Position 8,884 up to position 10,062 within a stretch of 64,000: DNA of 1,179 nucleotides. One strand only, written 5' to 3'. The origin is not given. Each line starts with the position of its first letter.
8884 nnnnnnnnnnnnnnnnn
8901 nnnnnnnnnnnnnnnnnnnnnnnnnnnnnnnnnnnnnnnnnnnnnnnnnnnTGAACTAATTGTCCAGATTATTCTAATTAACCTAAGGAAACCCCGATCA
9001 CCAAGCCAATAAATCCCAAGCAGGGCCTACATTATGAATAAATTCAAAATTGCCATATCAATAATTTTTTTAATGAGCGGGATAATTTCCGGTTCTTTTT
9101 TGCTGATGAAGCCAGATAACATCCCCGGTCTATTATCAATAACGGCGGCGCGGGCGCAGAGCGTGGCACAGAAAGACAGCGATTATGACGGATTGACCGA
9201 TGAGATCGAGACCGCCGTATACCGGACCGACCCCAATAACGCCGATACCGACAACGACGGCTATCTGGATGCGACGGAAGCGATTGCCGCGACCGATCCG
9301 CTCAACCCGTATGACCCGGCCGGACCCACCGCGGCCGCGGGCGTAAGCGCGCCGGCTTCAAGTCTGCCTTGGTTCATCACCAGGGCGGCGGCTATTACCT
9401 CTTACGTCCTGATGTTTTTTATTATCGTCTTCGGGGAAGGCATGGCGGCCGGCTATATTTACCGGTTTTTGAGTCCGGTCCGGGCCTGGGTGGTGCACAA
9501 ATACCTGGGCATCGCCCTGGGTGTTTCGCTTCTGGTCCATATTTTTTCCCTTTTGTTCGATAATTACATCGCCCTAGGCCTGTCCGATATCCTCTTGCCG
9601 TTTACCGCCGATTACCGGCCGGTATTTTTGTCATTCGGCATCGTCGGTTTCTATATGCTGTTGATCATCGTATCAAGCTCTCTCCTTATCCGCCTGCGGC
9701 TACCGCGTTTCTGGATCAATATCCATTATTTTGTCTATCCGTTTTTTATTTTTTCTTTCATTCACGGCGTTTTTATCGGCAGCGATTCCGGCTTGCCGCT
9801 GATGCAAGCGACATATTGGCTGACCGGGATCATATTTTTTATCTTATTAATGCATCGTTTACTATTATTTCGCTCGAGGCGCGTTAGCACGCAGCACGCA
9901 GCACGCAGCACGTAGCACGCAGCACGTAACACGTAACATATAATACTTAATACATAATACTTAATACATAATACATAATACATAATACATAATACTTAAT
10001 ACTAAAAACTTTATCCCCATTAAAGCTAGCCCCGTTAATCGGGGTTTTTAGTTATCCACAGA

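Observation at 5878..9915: Split NOX/ferric-reductase-like module: FNR-like flavoprotein + ApbE flavin transferase + bis-heme TM protein, decorated with thrombospondin-type-3 Ca-binding repeats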

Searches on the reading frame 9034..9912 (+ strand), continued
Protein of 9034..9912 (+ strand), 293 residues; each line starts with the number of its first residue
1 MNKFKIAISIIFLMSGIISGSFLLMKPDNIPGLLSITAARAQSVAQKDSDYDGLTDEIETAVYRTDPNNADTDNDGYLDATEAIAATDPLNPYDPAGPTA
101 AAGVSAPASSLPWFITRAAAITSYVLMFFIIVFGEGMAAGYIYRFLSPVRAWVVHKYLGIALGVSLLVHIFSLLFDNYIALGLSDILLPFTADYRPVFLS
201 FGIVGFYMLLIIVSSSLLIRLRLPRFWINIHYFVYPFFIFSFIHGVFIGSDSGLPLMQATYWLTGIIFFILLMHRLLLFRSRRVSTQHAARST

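Call 59: fold_search(model_id=the predicted structure, library=pdb)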
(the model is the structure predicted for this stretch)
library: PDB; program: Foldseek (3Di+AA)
matches with E <= 10: 40; with E <= 0.001: 0
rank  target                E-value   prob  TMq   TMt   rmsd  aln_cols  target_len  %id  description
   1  7c7r_A                4.8e-01  1.00  0.15  0.11   0.8        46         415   41  Biofilm associated protein - B domain (released 2021-05-12)
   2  8qta                  6.0e-01  0.97  0.36  0.27   4.7       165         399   21  Cryo-EM structure of Streptococcus pneumoniae NADPH oxidase F397A mutant in complex with NADPH (released 2024-07-24)
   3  7c7u_A                1.0e+00  1.00  0.15  0.07   1.2        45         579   42  Biofilm associated protein - BSP domain (released 2021-05-12)
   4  8ucd_B                1.1e+00  0.63  0.31  0.36   9.4       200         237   14  Cryo-EM structure of human STEAP1 in complex with AMG 509 Fab (released 2023-11-22)
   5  5o0t                  1.9e+00  0.75  0.35  0.46   6.0       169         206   12  CRYSTAL STRUCTURE OF TRANS-MEMBRANE DOMAIN OF Cylindrospermum stagnale NADPH-OXIDASE 5 (NOX5) (released 2017-06-28)
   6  7tai_A                2.5e+00  0.80  0.39  0.29   6.3       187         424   16  Structure of STEAP2 in complex with ligands (released 2023-01-25)
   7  9ll8_R                2.6e+00  0.14  0.18  0.20  14.4       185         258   13  Psilocin-bound Serotonin 2A (5-HT2A) receptor-Gi complex (released 2026-01-14)
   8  8b4o_A                2.8e+00  0.35  0.31  0.23  10.2       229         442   15  Cryo-EM structure of cytochrome bd oxidase from C. glutamicum (released 2022-12-28)
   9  8wej_B                2.9e+00  0.54  0.28  0.16   9.0       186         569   14  Structure of human phagocyte NADPH oxidase in the activated state (released 2024-01-24)
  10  8e0n_D                3.0e+00  0.13  0.18  0.27  19.6       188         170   11  Homotrimeric variant of tcTRP9, BGL18 (released 2023-04-12)
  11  4o7g_A                3.3e+00  0.47  0.32  0.42   9.0       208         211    9  Crystal Structure of Ascorbate-bound Cytochrome b561, crystal soaked in 1 M L-ascorbate for 40 minutes (released 2014-02-05)
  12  7r0w_A                3.3e+00  0.15  0.23  0.28  15.7       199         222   12  2.8 Angstrom cryo-EM structure of the dimeric cytochrome b6f-PetP complex from Synechocystis sp. PCC 6803 with nativel (released 2022-07-06)
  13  4o9p_D                3.3e+00  0.08  0.15  0.16  16.5       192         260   13  Crystal structure of Thermus thermophilis transhydrogeanse domain II dimer SeMet derivative (released 2014-06-11)
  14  6hcy_A                3.7e+00  0.60  0.39  0.27   8.5       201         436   18  human STEAP4 bound to NADP, FAD, heme and Fe(III)-NTA. (released 2018-10-24)
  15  7qrm_A                5.1e+00  0.10  0.23  0.29  11.6       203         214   12  Cryo-EM structure of catalytically active Spinacia oleracea cytochrome b6f in complex with endogenous plastoquinones a (released 2023-01-25)
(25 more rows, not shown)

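Call 61: search_solved_structures(query=A2, max_evalue=10, show_alignments=2)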
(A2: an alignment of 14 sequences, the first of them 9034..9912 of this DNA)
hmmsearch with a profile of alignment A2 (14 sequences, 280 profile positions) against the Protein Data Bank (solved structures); distinct sequences matched with E-value up to 10: 8.
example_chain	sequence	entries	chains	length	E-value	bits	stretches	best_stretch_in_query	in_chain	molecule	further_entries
7c7u_A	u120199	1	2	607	0.12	14.9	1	30-87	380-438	Biofilm-associated surface protein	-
7c7r_B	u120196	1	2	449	0.18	14.3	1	29-80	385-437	Biofilm-associated surface protein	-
8eoi_F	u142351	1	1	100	1.8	11.1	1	196-242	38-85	ER membrane protein complex subunit 6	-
8a3t_G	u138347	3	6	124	1.8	11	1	34-109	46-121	Anaphase-promoting complex subunit CDC26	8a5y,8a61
8fns_A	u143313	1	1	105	2.1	10.8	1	30-86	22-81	EF-hand domain-containing protein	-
6ww7_F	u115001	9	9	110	2.2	10.7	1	196-242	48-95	ER membrane protein complex subunit 6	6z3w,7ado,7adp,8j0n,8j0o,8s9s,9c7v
6mi5_X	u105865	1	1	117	2.4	10.7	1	30-86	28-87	Lanmodulin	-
23sg_m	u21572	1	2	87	3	10.3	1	38-100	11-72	gp20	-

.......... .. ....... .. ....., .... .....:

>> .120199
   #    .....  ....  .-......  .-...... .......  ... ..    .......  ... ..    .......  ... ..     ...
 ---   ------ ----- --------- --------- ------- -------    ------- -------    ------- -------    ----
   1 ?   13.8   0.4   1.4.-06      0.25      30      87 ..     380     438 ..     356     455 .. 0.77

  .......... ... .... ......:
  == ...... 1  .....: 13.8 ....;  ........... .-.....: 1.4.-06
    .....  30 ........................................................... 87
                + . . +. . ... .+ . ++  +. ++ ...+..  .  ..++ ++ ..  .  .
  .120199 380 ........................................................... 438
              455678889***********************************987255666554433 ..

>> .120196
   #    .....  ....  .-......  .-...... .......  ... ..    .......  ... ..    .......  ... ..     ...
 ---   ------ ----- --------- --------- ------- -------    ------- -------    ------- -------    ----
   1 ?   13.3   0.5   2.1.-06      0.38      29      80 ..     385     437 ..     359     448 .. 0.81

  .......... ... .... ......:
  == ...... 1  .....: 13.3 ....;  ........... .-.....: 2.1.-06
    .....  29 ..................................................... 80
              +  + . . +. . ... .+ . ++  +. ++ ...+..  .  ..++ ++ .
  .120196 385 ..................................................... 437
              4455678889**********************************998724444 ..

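Call 86: find_homologous_proteins(query=L002:4689-5843:+, max_evalue=1e-30)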
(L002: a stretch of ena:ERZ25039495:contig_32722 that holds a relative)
Query L002:4689-5843:+ (385 aa): 157 proteins with E <= 1e-30 among 8000 candidates; the best 120 are listed.
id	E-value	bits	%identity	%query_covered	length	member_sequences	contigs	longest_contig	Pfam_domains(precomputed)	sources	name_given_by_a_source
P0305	9.8e-256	866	100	100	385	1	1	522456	PF08022.19,PF00175.27,PF08030.18,PF00970.31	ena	-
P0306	6.8e-121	422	53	96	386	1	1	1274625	PF08022.19,PF00175.27,PF00970.31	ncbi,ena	-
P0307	4.5e-110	386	52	83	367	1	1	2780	PF08022.19,PF00175.27,PF08030.18,PF00970.31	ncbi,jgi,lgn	-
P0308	7.9e-102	359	45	93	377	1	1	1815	PF00175.27,PF00970.31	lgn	-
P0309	1.8e-99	351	44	96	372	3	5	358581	PF00175.27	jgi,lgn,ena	-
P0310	1.3e-98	349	46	97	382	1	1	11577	PF00175.27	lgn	-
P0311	6.3e-98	346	48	88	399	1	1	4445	PF00175.27,PF00970.31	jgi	jgi:ferredoxin-NADP reductase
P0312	6.8e-98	346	44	99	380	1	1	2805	PF00175.27,PF00970.31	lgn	-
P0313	2.4e-97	344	45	96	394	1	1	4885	PF00175.27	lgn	-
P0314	7.6e-97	343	44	100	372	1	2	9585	PF00175.27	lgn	-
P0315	7.7e-97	343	44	94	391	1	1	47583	PF00175.27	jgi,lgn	jgi:ferredoxin-NADP reductase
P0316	1.6e-96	342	46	91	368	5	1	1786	PF00175.27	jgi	-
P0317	9.2e-96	339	45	94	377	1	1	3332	PF08022.19,PF00175.27,PF00970.31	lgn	-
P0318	2.7e-95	338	43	100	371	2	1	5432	PF00175.27,PF08030.18,PF00970.31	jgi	jgi:ferredoxin-NADP reductase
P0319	9.3e-95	336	43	100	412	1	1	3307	PF00175.27,PF00970.31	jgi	jgi:ferredoxin-NADP reductase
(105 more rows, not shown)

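Call 97: predict_structure(alignment_id=A3)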
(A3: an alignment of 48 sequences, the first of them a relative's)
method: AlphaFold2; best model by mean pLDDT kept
length: 385 residues; sequences in the alignment: 48
mean_pLDDT: 85.6   pTM: 0.66
mean pLDDT of the five models: 85.6, 85.4, 84.7, 84.0, 83.0
residues with pLDDT >= 90: 248; 70-90: 62; 50-70: 52; < 50: 23
segments of 3 or more residues with pLDDT < 50: 278-283, 346-349
pLDDT, mean of each block of 10 residues (from residue 1): 87 94 95 88 93 87 89 90 94 92 93 96 96 98 97 96 98 93 95 98 98 95 98 88 66 93 94 62 60 90 92 92 91 64 50 48 54 62 56
secondary structure, 60 per line:
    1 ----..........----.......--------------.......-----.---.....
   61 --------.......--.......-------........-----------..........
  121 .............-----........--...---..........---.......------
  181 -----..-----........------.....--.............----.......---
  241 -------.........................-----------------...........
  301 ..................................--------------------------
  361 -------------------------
elements in order: E5-14 E19-25 E40-46 E56-60 E69-75 H78-84 E92-99 E111-117 H118-133 E139-146 H155-164 E168-174 H193-200 E207-211 H214-226 E234-237 H248-272 H290-334

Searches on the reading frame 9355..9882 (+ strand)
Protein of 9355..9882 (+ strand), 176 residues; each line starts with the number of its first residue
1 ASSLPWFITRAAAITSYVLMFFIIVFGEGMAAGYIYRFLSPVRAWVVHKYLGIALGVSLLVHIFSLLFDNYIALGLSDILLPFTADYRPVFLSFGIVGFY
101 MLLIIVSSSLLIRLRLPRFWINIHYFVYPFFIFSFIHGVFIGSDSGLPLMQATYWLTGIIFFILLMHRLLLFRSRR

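Call 78: search_protein_representatives(protein=window:9355-9882:+)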
Query: 176 residues. Proteins with E-value up to 0.001 (for the whole library): 2572; up to 1e-10: 833; up to 1e-30: 21. The best 150 are listed.
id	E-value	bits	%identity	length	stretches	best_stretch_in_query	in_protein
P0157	3.8e-57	209.4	55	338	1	2-175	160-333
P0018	2.0e-55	203.8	54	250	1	3-171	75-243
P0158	2.6e-53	196.9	52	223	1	2-175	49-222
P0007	3.9e-52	193.1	54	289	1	2-172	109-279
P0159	1.4e-51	191.3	51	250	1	2-176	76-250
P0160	9.4e-47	175.5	49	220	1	1-170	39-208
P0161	5.4e-45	169.8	44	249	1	3-174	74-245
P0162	1.0e-42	162.4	47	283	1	1-173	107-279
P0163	1.5e-39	152.1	45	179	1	2-176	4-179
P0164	2.0e-38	148.4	42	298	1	2-171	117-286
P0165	8.7e-38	146.3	40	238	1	2-172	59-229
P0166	1.0e-37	146.1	41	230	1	6-175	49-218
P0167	2.6e-37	144.8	38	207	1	5-169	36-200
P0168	1.1e-36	142.7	44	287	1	4-170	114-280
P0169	3.0e-36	141.3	42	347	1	5-169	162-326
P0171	2.0e-34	135.3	44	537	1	5-171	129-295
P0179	4.1e-29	118.1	36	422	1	6-173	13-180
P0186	2.0e-27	112.5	35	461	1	5-166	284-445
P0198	3.6e-23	98.7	37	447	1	4-169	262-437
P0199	5.9e-23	98.0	35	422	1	4-166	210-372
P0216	6.0e-21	91.5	33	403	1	4-172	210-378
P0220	1.1e-20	90.7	36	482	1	3-173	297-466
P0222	1.7e-20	90.0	33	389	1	6-169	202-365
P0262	5.2e-18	81.9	34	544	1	6-167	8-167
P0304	9.6e-17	77.8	30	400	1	5-175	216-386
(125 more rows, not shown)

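Call 79: search_protein_families(library=pfam, proteins=[P0186, P0220, P0198, P0199, P0216, P0222, P0304, P0171, P0179, P0262], max_evalue=0.01)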
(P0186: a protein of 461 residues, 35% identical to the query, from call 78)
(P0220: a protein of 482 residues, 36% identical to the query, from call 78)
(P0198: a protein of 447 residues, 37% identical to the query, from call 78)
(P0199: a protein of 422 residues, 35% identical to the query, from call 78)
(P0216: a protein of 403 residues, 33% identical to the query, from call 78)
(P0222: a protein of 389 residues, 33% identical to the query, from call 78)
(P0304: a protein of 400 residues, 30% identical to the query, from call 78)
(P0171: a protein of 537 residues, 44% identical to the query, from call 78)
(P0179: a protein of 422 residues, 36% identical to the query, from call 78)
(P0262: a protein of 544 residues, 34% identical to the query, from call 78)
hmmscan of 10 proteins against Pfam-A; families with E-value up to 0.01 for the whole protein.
P0186 (461 aa): 3 families
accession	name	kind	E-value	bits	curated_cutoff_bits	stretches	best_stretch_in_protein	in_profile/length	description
PF00175.26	NAD_binding_1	-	2.6e-17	63.9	22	1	110-212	1-103/109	Oxidoreductase NAD-binding domain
PF08030.17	NAD_binding_6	-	6.8e-07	29.9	22.2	1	108-176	4-80/156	Ferric reductase NAD binding domain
PF00970.30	FAD_binding_6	-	3.5e-05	24.5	21.1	1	7-99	3-97/99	Oxidoreductase FAD-binding domain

P0220 (482 aa): 2 families
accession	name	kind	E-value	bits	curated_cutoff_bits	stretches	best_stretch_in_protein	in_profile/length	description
PF02424.20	ApbE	-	3.5e-45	155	25.6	1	14-288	13-263/266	ApbE family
PF01794.25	Ferric_reduct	-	9.4e-07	29.4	28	1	310-427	5-120/121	Ferric reductase like transmembrane component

P0198 (447 aa): 4 families
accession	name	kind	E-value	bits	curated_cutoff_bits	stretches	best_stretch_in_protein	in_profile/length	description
PF00175.26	NAD_binding_1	-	1.6e-13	51.7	22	1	110-208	1-108/109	Oxidoreductase NAD-binding domain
PF00970.30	FAD_binding_6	-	5.9e-10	39.8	21.1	1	8-100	4-97/99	Oxidoreductase FAD-binding domain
PF01794.25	Ferric_reduct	-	3.9e-06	27.4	28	1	271-401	2-119/121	Ferric reductase like transmembrane component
PF08030.17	NAD_binding_6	-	0.00023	21.7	22.2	1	109-159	5-61/156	Ferric reductase NAD binding domain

P0199 (422 aa): 1 family
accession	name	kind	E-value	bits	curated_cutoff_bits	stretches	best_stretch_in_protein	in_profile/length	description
PF01794.25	Ferric_reduct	-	2.5e-08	34.5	28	1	220-340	3-120/121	Ferric reductase like transmembrane component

P0216 (403 aa): 1 family
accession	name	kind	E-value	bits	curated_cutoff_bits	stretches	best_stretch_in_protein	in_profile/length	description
PF01794.25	Ferric_reduct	-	3.2e-06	27.7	28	1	219-340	2-120/121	Ferric reductase like transmembrane component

P0222 (389 aa): 1 family
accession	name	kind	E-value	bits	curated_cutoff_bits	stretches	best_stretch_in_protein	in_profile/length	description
PF01794.25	Ferric_reduct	-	5.5e-06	26.9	28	1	209-330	2-120/121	Ferric reductase like transmembrane component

P0304 (400 aa): 1 family
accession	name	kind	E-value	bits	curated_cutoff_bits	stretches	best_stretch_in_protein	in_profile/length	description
PF01794.25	Ferric_reduct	-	4.6e-05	23.9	28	1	224-345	2-120/121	Ferric reductase like transmembrane component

P0171 (537 aa): 6 families
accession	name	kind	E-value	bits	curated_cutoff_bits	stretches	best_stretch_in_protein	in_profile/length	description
PF18884.5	TSP3_bac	-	1.6e-13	50.7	25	2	64-84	1-21/22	Bacterial TSP3 repeat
PF00175.26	NAD_binding_1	-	3.5e-11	44.2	22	1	413-516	2-106/109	Oxidoreductase NAD-binding domain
PF01794.25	Ferric_reduct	-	3.1e-08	34.2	28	1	137-258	2-120/121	Ferric reductase like transmembrane component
PF00970.30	FAD_binding_6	-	1.5e-07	32.1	21.1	1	318-401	14-98/99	Oxidoreductase FAD-binding domain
PF08022.18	FAD_binding_8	-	1.1e-05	25.9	22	1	328-384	24-80/109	FAD-binding domain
PF08030.17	NAD_binding_6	-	8.2e-05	23.2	22.2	1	408-477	2-79/156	Ferric reductase NAD binding domain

P0179 (422 aa): 5 families
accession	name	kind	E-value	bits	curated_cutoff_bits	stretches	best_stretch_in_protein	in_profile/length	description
PF00175.26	NAD_binding_1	-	3.8e-13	50.5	22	1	293-401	1-107/109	Oxidoreductase NAD-binding domain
PF01794.25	Ferric_reduct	-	7.6e-09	36.1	28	1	46-141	28-120/121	Ferric reductase like transmembrane component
PF00970.30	FAD_binding_6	-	9.2e-08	32.8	21.1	1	197-282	12-98/99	Oxidoreductase FAD-binding domain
PF08022.18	FAD_binding_8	-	9.4e-06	26.1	22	1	197-265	14-80/109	FAD-binding domain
PF08030.17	NAD_binding_6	-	3.5e-05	24.3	22.2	1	289-351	2-74/156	Ferric reductase NAD binding domain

P0262 (544 aa): 6 families
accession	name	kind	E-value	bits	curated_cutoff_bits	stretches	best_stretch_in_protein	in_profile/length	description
PF00175.26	NAD_binding_1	-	8.1e-20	71.9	22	1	305-412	2-108/109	Oxidoreductase NAD-binding domain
PF00111.32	Fer2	-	2.2e-13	50.4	21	1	455-520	5-76/77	2Fe-2S iron-sulfur cluster binding domain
PF00970.30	FAD_binding_6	-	9.6e-12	45.6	21.1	1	195-290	3-97/99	Oxidoreductase FAD-binding domain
PF01794.25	Ferric_reduct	-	1.4e-07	32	28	1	14-136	1-120/121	Ferric reductase like transmembrane component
PF08030.17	NAD_binding_6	-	0.0016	18.9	22.2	1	301-356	3-64/156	Ferric reductase NAD binding domain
PF13510.11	Fer2_4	-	0.0087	16.5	22.8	0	458-523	11-74/82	2Fe-2S iron-sulfur cluster binding domain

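Call 81: search_protein_families(library=pfam, proteins=[P0199], max_evalue=1)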
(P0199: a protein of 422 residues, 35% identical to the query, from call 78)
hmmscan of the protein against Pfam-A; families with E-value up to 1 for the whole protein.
P0199 (422 aa): 1 family
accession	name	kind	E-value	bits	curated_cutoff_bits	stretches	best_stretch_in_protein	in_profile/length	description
PF01794.25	Ferric_reduct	-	2.5e-08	34.5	28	1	220-340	3-120/121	Ferric reductase like transmembrane component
